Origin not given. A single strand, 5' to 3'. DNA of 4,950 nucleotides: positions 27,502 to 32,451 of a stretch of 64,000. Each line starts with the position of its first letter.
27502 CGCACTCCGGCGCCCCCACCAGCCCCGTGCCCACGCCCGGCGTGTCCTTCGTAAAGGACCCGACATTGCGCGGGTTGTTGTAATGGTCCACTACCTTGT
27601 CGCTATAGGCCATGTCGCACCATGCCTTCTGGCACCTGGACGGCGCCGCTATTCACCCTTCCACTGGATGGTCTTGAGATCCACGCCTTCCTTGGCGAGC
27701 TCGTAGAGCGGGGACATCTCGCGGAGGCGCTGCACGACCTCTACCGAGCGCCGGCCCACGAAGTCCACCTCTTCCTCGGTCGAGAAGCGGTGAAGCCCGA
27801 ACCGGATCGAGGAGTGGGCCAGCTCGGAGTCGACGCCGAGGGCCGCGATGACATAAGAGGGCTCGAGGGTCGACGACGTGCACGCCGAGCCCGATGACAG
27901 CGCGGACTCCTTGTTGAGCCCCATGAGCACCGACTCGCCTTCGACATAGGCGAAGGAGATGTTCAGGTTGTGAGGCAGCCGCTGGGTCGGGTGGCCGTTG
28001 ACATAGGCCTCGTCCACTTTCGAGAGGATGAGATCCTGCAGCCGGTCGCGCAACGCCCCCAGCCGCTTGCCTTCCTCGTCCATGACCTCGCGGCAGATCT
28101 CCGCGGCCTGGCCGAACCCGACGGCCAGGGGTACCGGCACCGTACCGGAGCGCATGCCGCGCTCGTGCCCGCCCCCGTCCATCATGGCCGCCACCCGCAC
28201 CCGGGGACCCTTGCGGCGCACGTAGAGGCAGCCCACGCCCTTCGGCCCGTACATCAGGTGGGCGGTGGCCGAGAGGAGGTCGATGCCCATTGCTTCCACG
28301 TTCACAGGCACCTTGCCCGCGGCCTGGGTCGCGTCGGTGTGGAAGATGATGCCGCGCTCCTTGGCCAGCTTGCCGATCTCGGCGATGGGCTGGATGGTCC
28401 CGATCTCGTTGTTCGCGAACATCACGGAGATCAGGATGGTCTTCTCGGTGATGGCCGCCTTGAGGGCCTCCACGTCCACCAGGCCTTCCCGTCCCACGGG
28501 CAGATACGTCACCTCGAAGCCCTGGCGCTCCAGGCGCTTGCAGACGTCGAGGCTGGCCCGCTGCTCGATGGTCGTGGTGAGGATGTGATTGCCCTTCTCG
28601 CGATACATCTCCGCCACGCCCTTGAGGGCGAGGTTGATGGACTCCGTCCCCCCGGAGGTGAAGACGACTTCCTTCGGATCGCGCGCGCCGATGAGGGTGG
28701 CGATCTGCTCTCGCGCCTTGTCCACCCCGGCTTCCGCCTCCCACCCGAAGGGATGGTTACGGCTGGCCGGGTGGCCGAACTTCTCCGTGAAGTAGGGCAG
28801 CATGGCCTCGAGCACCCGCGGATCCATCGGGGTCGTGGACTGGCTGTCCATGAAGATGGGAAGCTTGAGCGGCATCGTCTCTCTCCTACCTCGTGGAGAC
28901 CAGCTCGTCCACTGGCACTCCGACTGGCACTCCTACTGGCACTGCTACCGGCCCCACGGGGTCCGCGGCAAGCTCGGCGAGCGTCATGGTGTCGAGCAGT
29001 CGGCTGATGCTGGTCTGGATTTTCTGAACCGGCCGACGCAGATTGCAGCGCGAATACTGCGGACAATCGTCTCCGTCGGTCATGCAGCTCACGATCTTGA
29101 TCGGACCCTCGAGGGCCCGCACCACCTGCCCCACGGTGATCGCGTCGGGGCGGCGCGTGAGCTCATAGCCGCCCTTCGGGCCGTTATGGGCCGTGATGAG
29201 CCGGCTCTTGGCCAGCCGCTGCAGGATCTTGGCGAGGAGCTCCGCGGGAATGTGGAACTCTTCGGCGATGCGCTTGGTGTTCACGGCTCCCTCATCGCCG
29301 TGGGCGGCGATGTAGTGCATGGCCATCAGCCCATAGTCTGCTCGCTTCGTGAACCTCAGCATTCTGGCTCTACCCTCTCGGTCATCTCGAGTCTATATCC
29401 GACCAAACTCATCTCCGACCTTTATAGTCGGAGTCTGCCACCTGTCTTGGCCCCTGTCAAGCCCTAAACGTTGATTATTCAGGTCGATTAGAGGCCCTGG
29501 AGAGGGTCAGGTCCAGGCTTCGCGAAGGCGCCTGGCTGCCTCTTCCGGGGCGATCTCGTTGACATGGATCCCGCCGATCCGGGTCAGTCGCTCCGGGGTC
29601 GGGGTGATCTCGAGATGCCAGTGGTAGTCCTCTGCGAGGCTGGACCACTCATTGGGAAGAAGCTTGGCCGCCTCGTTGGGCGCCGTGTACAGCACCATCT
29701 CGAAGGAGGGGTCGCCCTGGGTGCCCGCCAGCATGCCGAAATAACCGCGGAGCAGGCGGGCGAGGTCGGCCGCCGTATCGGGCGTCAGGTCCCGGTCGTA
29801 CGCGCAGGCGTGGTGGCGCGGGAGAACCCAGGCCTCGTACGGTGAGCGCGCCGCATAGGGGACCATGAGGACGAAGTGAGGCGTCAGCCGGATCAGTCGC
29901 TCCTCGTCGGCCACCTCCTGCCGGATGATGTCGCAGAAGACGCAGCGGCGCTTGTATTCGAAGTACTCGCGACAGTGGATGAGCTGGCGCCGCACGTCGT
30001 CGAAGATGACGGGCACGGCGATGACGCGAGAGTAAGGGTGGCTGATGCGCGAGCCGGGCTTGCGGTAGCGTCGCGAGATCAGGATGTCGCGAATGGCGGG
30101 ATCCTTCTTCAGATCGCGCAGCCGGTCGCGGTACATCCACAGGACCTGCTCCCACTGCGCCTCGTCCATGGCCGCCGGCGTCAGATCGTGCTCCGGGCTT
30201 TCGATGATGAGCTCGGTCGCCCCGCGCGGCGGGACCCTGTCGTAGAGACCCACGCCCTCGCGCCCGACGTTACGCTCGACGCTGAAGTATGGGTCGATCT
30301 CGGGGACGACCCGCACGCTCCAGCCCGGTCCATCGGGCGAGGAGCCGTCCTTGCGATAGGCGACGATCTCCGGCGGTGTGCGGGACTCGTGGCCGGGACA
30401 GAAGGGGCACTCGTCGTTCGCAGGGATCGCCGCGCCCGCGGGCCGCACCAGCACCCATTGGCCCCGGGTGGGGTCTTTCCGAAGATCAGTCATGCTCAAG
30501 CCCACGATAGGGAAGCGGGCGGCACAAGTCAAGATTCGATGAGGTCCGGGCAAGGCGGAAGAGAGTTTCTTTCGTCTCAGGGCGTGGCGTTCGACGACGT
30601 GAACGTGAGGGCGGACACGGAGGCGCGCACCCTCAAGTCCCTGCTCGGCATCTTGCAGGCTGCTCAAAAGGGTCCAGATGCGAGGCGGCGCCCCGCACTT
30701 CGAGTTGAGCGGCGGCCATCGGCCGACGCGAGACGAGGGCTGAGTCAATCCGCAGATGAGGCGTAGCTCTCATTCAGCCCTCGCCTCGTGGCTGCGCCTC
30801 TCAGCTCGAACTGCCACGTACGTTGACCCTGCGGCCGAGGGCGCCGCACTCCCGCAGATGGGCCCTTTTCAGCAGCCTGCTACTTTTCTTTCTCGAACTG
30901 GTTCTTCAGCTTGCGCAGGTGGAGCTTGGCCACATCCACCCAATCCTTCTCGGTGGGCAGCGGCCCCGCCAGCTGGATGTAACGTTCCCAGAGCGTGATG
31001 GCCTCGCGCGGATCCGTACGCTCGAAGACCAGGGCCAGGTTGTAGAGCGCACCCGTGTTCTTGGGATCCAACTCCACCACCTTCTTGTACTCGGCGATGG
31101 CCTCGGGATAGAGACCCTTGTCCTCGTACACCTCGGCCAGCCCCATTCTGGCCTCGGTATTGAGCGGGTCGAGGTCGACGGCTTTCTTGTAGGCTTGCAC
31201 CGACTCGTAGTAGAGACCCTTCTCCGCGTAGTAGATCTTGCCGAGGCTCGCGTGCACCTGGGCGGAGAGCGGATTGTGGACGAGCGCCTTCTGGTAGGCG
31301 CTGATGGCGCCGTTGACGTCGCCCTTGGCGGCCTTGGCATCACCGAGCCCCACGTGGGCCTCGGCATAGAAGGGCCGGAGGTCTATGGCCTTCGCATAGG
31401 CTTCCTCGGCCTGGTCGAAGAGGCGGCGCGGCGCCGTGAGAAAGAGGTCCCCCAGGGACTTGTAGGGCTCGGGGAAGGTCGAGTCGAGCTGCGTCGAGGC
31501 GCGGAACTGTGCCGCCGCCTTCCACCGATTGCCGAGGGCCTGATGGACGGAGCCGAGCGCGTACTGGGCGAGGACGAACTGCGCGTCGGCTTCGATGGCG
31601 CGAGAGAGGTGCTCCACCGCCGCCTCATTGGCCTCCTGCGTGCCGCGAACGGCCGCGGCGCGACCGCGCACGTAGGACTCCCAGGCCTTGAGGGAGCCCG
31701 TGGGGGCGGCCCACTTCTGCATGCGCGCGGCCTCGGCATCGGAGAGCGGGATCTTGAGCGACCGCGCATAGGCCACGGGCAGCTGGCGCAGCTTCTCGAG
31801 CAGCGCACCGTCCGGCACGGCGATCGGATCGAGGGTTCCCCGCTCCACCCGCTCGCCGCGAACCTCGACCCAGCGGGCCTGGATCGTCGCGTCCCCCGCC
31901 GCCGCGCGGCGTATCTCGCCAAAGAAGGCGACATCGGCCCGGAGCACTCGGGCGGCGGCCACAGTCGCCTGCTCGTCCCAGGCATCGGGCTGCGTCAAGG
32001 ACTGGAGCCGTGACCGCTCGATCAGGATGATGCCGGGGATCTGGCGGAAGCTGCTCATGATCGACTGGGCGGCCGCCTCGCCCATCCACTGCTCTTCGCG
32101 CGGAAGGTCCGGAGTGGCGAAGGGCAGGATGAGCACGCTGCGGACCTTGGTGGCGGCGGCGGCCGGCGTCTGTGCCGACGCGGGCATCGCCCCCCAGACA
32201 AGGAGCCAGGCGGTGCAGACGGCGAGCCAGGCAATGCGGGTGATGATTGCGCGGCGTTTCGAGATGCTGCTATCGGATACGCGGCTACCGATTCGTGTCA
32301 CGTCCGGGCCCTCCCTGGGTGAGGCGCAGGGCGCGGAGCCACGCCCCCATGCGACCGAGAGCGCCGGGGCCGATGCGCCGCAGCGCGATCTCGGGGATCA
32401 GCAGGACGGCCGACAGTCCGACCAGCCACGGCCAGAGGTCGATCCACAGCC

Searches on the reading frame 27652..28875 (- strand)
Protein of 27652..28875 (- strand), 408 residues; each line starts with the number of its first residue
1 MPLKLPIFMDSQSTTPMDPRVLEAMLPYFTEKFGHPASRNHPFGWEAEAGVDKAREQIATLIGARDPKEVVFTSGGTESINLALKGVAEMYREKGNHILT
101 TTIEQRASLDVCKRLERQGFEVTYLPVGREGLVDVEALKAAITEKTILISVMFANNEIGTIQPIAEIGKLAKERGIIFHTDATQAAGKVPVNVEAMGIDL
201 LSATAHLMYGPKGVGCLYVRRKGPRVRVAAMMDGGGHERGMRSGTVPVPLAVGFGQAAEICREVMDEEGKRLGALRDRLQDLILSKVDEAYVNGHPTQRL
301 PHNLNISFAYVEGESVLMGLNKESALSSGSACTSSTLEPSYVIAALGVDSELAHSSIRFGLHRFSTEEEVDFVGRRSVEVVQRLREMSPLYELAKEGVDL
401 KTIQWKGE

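Call 24: search_protein_families(library=pfam, proteins=[window:27652-28875:-], max_evalue=0.00001)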
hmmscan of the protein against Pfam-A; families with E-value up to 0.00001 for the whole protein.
window:27652-28875:- (408 aa): 3 families
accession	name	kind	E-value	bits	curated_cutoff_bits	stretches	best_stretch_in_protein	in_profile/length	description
PF00266.25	Aminotran_5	-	1e-78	265.4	21.5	1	7-371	1-369/371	Aminotransferase class-V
PF01041.23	DegT_DnrJ_EryC1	-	2.1e-08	34.2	19.8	1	68-187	40-151/360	DegT/DnrJ/EryC1/StrS aminotransferase family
PF01212.27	Beta_elim_lyase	-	6e-06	26.2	27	1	54-184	37-171/288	Beta-eliminating lyase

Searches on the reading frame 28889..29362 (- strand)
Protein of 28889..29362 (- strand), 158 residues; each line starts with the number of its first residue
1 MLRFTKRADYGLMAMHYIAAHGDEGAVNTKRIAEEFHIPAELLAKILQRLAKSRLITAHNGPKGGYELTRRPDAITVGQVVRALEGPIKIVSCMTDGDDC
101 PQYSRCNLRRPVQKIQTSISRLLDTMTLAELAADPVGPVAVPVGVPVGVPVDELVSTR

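Call 24: search_protein_families(library=pfam, proteins=[window:28889-29362:-], max_evalue=0.00001)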
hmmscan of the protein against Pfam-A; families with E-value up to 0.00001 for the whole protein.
window:28889-29362:- (158 aa): 1 family
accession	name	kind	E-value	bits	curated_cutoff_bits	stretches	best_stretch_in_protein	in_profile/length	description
PF02082.26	Rrf2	-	2.3e-36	125.3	30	1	5-133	2-131/132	Iron-dependent Transcriptional regulator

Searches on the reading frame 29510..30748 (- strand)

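Call 24: search_protein_families(library=pfam, proteins=[window:29510-30748:-], max_evalue=0.00001)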
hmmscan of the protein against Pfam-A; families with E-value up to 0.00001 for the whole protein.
window:29510-30748:- (413 aa): 1 family
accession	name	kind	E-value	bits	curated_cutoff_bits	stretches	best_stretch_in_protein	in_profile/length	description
PF02744.22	GalP_UDP_tr_C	-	5.3e-06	26.7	29.2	1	259-334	5-79/165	Galactose-1-phosphate uridyl transferase, C-terminal domain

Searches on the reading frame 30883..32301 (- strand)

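Call 24: search_protein_families(library=pfam, proteins=[window:30883-32301:-], max_evalue=0.00001)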
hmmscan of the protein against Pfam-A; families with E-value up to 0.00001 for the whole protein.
window:30883-32301:- (473 aa): 13 families
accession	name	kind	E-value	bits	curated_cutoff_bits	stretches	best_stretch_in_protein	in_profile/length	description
PF13414.12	TPR_11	-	7.9e-36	121.9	26.8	3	394-428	6-40/42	TPR repeat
PF00515.34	TPR_1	-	9.2e-19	66.8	27.8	0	383-415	2-34/34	Tetratricopeptide repeat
PF13431.12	TPR_17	-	1.6e-18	65.8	24.4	0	370-402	1-33/34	Tetratricopeptide repeat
PF13432.12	TPR_16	-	2.9e-18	66.4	32.7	2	359-415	8-64/65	Tetratricopeptide repeat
PF07719.23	TPR_2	-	1.3e-17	62.9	27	0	384-415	3-34/34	Tetratricopeptide repeat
PF13181.12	TPR_8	-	1.2e-16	59.8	25.7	0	383-415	2-34/34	Tetratricopeptide repeat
PF14559.12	TPR_19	-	1.4e-15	57.8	25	1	366-417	9-59/68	Tetratricopeptide repeat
PF13428.12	TPR_14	-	1.1e-12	47.8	23.5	0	383-423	2-42/44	Tetratricopeptide repeat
PF23914.1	TPR_CcmH_CycH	-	1.2e-09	38.7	42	1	339-445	42-151/158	Cytochrome c-type biogenesis protein H TPR domain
PF13424.12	TPR_12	-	1.7e-09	38.1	30.1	0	385-444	6-74/77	Tetratricopeptide repeat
PF13176.12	TPR_7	-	1.5e-08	34.5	27.9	0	387-414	4-31/36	Tetratricopeptide repeat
PF13174.12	TPR_6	-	6.3e-08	33.2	26.3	0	418-443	2-28/33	Tetratricopeptide repeat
PF24575.1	TPR_Slam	-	1.1e-07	32.7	35.2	0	389-426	54-91/104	Surface lipoprotein assembly modifier, N-terminal TPR repeats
